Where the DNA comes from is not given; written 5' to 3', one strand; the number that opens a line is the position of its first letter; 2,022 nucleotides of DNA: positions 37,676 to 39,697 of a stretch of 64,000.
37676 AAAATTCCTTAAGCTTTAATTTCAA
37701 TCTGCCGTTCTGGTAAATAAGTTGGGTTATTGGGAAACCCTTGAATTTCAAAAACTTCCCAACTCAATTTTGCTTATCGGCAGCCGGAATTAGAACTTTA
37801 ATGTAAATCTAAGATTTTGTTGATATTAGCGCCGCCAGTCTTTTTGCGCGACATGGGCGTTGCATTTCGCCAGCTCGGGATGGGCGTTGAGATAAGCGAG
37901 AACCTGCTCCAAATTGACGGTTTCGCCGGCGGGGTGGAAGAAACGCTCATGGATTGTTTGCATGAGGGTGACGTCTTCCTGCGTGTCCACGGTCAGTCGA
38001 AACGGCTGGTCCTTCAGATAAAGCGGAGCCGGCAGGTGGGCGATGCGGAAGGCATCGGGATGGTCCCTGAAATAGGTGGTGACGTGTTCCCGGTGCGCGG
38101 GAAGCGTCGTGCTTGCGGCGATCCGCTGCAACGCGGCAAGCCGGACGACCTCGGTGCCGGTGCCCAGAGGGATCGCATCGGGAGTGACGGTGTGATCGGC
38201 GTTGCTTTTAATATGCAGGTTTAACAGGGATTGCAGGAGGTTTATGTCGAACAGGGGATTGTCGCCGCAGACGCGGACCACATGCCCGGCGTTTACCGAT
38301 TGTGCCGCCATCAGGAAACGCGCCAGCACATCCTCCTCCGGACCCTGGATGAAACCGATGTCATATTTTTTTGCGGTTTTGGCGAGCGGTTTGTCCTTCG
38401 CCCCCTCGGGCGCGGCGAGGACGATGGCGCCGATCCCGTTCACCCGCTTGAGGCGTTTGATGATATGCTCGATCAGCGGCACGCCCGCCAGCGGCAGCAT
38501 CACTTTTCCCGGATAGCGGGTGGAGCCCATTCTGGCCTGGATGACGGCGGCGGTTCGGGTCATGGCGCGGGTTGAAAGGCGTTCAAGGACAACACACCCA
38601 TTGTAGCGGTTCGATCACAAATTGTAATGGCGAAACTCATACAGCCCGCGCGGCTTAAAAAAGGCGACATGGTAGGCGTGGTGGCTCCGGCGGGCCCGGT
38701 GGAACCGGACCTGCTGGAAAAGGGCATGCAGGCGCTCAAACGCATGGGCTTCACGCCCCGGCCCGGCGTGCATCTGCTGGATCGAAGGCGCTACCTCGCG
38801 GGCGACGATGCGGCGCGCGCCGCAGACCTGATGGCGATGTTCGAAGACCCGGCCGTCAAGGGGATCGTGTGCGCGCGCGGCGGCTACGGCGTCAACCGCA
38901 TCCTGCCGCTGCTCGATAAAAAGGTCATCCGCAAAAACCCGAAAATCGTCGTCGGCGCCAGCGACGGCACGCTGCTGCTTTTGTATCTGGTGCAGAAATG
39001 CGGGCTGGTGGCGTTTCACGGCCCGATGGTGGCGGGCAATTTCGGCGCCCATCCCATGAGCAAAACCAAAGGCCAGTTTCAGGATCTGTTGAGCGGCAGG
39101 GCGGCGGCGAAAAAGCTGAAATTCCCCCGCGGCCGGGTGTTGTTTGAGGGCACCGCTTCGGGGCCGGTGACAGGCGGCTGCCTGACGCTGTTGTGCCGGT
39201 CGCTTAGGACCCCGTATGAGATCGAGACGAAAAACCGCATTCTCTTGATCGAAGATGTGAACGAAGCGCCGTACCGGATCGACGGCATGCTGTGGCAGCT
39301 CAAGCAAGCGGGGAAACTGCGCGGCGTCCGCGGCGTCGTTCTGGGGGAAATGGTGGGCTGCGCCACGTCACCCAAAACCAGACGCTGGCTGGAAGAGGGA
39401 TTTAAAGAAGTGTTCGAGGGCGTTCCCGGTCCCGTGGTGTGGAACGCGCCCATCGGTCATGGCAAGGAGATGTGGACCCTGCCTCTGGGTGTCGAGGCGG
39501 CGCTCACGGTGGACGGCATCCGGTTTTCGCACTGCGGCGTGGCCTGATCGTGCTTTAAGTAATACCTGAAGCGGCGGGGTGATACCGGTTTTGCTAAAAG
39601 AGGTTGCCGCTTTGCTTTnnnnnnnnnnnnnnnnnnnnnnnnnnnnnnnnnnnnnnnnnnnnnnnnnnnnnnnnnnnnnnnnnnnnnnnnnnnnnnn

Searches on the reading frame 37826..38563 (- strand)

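Call 15: search_protein_families(library=pfam, proteins=[window:37826-38563:-], max_evalue=0.00001)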
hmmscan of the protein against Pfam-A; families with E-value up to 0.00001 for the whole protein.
window:37826-38563:- (245 aa): 2 families
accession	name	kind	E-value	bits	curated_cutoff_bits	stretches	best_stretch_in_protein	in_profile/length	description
PF02348.25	CTP_transf_3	-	1.1e-22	81.4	22.6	1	5-198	1-185/217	Cytidylyltransferase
PF12804.13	NTP_transf_3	-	2.3e-09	38.1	27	1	11-127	11-121/160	MobA-like NTP transferase domain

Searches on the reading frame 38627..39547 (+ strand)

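Call 15: search_protein_families(library=pfam, proteins=[window:38627-39547:+], max_evalue=0.00001)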
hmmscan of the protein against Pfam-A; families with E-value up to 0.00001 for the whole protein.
window:38627-39547:+ (306 aa): 2 families
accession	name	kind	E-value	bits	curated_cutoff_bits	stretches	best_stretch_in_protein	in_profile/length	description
PF02016.21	Peptidase_S66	-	1.8e-38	131.8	25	1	16-132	1-121/121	LD-carboxypeptidase N-terminal domain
PF17676.7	Peptidase_S66C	-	9.1e-34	117.1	23.7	1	178-293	1-120/120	LD-carboxypeptidase C-terminal domain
